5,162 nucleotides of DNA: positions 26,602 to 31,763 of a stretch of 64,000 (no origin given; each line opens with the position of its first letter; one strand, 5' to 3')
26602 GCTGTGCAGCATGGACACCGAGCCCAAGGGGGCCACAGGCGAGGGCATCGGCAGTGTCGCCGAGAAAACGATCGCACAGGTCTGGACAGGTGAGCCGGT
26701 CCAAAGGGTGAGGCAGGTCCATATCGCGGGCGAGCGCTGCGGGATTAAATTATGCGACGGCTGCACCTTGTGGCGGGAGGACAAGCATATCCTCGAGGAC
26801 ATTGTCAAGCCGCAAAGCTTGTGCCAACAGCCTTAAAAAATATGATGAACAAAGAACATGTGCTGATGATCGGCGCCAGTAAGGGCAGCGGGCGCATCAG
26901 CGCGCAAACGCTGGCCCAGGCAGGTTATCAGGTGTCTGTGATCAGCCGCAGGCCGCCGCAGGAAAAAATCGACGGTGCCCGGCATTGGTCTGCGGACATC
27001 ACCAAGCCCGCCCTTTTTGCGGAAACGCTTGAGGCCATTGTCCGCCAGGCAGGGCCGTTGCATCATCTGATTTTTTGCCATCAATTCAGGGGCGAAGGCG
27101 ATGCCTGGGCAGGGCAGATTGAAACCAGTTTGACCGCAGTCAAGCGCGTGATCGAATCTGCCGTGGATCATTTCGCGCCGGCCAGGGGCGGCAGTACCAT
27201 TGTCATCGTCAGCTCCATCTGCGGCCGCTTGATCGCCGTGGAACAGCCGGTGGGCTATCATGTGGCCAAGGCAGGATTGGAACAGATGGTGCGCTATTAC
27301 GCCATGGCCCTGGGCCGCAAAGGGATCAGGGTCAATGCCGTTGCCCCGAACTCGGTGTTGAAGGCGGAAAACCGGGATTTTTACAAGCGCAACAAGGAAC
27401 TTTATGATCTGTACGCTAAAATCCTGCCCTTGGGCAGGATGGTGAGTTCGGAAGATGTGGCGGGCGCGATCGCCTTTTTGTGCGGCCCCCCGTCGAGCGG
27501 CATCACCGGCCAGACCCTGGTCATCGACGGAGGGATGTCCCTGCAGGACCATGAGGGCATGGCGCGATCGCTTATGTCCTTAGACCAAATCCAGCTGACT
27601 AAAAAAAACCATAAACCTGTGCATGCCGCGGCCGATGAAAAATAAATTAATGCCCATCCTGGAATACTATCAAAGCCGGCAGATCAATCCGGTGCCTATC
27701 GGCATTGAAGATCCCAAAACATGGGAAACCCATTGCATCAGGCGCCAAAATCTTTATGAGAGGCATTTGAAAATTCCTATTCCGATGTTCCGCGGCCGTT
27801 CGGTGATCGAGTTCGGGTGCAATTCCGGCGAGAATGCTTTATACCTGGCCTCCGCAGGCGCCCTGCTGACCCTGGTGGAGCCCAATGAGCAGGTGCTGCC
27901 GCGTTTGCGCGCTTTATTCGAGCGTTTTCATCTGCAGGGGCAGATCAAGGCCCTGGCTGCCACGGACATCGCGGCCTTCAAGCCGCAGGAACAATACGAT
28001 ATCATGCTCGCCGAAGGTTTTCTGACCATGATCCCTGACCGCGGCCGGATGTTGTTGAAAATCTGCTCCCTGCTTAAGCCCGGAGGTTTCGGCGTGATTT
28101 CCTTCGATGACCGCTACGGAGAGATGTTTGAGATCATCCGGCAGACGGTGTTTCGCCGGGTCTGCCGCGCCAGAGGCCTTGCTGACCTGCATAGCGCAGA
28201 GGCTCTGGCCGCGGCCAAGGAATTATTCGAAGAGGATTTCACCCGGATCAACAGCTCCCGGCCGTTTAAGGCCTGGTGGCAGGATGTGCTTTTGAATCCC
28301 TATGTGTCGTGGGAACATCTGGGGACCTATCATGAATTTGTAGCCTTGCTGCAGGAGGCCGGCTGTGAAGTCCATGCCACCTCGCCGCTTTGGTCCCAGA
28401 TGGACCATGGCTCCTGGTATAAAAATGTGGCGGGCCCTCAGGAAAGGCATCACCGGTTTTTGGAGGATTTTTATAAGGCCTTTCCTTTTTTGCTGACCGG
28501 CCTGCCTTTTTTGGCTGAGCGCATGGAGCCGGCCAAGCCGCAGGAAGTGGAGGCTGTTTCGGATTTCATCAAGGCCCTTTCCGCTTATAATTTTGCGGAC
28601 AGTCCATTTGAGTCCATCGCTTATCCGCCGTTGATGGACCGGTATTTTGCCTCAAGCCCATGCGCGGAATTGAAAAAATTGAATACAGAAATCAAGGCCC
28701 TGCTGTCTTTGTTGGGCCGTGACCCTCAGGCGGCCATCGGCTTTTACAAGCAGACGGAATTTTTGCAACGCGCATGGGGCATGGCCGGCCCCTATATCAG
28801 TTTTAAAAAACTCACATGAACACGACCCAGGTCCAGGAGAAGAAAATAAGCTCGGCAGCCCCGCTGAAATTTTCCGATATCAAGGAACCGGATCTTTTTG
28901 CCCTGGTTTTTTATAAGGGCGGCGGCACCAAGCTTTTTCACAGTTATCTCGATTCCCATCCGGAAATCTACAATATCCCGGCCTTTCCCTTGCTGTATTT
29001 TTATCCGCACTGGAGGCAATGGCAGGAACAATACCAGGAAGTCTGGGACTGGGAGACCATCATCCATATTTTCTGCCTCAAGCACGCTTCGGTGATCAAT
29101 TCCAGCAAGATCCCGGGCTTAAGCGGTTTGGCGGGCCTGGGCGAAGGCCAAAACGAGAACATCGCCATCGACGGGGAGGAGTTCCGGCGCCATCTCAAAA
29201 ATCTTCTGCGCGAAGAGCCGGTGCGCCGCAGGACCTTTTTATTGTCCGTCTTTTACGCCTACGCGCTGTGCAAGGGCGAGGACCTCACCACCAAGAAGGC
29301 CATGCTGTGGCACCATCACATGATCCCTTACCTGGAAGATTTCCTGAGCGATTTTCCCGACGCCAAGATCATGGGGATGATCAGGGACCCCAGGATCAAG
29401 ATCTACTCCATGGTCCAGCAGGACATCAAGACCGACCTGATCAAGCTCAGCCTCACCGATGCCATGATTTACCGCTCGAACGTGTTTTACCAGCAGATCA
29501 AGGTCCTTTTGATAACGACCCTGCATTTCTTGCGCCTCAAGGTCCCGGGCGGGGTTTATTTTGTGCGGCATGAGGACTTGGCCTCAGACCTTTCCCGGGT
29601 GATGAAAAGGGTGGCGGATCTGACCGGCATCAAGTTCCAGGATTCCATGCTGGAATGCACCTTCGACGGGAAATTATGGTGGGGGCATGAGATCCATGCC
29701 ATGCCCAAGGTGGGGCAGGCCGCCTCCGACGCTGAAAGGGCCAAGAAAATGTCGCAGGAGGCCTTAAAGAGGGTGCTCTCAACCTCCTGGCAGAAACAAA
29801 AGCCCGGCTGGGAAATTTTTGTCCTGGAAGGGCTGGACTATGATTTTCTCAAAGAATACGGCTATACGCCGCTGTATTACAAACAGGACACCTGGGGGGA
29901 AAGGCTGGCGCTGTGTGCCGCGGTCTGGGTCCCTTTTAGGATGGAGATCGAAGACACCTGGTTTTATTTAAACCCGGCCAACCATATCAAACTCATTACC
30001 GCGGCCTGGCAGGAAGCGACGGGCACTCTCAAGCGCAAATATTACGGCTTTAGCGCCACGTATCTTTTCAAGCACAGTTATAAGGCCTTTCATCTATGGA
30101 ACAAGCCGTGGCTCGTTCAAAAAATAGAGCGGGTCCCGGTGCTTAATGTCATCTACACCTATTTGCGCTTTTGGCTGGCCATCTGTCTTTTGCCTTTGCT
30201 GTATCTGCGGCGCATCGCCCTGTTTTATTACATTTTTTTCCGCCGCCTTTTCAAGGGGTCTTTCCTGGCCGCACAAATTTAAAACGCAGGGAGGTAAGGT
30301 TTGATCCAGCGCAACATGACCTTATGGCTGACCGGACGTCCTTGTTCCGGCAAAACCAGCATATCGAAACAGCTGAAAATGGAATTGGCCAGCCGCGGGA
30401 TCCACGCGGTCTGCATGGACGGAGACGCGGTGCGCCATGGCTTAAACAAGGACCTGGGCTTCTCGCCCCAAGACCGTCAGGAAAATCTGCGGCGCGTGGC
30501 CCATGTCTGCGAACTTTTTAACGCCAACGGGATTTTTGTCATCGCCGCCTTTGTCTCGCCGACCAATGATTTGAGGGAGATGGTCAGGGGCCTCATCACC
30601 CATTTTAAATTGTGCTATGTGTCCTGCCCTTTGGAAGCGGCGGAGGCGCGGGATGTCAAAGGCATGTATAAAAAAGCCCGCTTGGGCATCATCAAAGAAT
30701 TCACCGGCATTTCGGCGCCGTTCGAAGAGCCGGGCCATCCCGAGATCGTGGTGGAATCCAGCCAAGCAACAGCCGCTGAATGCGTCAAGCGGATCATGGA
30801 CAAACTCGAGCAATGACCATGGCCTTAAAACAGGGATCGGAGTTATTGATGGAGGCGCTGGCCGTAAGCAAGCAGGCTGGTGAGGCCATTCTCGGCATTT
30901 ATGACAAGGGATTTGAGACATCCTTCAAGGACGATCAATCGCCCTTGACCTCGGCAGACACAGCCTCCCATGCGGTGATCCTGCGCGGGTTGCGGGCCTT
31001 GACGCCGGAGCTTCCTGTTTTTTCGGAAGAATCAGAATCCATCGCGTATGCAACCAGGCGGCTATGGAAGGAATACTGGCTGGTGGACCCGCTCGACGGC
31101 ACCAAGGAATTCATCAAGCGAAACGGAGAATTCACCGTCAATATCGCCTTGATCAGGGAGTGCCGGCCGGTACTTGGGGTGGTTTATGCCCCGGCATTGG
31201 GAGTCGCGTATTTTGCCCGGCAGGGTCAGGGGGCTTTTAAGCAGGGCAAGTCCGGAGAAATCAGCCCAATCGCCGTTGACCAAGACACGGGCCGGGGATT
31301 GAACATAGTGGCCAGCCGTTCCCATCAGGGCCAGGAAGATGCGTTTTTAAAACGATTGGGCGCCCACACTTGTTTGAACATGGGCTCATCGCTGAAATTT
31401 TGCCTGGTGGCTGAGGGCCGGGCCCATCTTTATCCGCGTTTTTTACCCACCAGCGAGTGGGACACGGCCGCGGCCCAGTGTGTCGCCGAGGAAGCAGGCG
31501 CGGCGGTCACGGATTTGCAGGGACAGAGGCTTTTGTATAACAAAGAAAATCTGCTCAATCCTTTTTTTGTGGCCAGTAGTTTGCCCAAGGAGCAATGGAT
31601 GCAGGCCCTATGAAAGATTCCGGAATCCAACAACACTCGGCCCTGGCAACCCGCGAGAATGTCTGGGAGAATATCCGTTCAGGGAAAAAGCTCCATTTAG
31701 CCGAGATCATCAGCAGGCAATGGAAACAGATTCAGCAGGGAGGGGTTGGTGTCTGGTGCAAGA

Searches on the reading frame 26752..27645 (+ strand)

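Call 14: search_protein_families(library=pfam, proteins=[window:26752-27645:+])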
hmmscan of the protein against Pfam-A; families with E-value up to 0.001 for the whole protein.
window:26752-27645:+ (297 aa): 2 families
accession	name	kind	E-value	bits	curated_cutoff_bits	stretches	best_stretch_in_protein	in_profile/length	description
PF13561.12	adh_short_C2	-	8.6e-38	130.7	27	1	41-263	1-236/236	Enoyl-(Acyl carrier protein) reductase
PF00106.31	adh_short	-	3.2e-19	69.6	26.6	1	36-203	2-183/195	short chain dehydrogenase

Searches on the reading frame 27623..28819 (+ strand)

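Call 14: search_protein_families(library=pfam, proteins=[window:27623-28819:+])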
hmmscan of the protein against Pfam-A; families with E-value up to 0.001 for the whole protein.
window:27623-28819:+ (398 aa): 6 families
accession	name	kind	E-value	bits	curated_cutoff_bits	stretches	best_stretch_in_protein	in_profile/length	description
PF13489.12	Methyltransf_23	-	3.3e-11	43.6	27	1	56-250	21-161/164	Methyltransferase domain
PF08242.18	Methyltransf_12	-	5.5e-09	37.1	30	1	62-156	1-97/98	Methyltransferase domain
PF08241.18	Methyltransf_11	-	1.4e-08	35.7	21.2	1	63-158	2-94/95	Methyltransferase domain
PF13649.12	Methyltransf_25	-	1.8e-08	35.4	27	1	61-155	1-97/97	Methyltransferase domain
PF03848.20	TehB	-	2.3e-05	24.3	20.4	1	60-137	33-108/193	Tellurite resistance protein TehB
PF13847.12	Methyltransf_31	-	0.0002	21.5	27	1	58-161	4-111/145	Methyltransferase domain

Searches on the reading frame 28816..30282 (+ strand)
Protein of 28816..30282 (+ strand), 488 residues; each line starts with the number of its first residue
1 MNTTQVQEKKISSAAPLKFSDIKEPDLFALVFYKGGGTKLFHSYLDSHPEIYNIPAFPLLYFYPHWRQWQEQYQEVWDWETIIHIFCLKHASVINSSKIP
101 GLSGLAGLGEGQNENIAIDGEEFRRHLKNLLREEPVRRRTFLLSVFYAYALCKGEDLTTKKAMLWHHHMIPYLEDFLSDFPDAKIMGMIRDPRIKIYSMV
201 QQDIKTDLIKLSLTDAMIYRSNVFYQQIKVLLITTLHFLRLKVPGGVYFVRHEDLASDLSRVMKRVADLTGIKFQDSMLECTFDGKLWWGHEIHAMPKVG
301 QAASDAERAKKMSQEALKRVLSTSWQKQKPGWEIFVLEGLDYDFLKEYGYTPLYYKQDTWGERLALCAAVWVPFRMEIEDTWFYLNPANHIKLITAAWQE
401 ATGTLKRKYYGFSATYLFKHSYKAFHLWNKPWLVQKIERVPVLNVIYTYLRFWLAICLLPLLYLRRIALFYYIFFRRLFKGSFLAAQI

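Call 14: search_protein_families(library=pfam, proteins=[window:28816-30282:+])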
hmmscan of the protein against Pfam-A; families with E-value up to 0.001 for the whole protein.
window:28816-30282:+ (488 aa): 2 families
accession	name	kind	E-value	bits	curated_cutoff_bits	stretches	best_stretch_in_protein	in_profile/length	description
PF13469.12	Sulfotransfer_3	-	1.5e-08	35.6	27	1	37-276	11-216/216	Sulfotransferase family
PF00685.33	Sulfotransfer_1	-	4.1e-07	30.1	22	1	180-279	88-188/255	Sulfotransferase domain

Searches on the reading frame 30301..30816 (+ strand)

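Call 15: search_protein_families(library=pfam, proteins=[window:30301-30816:+])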
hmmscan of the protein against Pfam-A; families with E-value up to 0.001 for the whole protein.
window:30301-30816:+ (171 aa): 3 families
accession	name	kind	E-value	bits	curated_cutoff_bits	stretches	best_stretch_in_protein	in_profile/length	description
PF01583.26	APS_kinase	-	2.8e-54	183.7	21.1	1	5-152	2-152/152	Adenylylsulphate kinase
PF08433.16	KTI12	-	1.5e-05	25.1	22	1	9-60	5-53/271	Chromatin associated protein KTI12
PF13671.12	AAA_33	-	0.00024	21.8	27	1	9-118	3-115/143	AAA domain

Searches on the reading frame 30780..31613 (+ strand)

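Call 4: search_protein_families(library=pfam, proteins=[window:30780-31613:+])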
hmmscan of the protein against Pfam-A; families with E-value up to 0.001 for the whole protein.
window:30780-31613:+ (277 aa): 1 family
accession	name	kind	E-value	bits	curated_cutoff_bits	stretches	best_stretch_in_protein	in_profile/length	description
PF00459.30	Inositol_P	-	2.9e-48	165.2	27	1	22-259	5-251/271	Inositol monophosphatase family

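Call 6: search_protein_families(library=ncbifam, proteins=[window:30780-31613:+])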
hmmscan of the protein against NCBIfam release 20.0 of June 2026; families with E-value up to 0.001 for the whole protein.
window:30780-31613:+ (277 aa): 7 families
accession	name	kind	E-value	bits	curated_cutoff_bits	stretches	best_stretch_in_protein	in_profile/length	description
TIGR01331.1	bisphos_cysQ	equivalog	2.9e-90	302.2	228.8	1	25-266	4-249/250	3'(2'),5'-bisphosphate nucleotidase CysQ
NF008182.0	PRK10931.1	equivalog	1.3e-80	270.1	379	1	27-265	6-243/246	3'(2'),5'-bisphosphate nucleotidase CysQ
TIGR02067.1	his_9_HisN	equivalog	1.1e-31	110.3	275.15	1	26-252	5-230/252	histidinol-phosphatase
TIGR01330.1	bisphos_HAL2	equivalog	1.1e-21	77.1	267.05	2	141-259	197-328/359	3'(2'),5'-bisphosphate nucleotidase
NF009321.0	PRK12676.1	equivalog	9.4e-18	64.2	264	1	37-257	25-240/264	bifunctional fructose-bisphosphatase/inositol-phosphate phosphatase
NF008027.1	PRK10757.1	equivalog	1.2e-16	60.5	332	1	24-258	6-242/267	inositol-1-monophosphatase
NF010678.0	PRK14076.1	equivalog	1.1e-06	27.9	493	1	131-251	133-256/570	bifunctional NADP phosphatase/NAD kinase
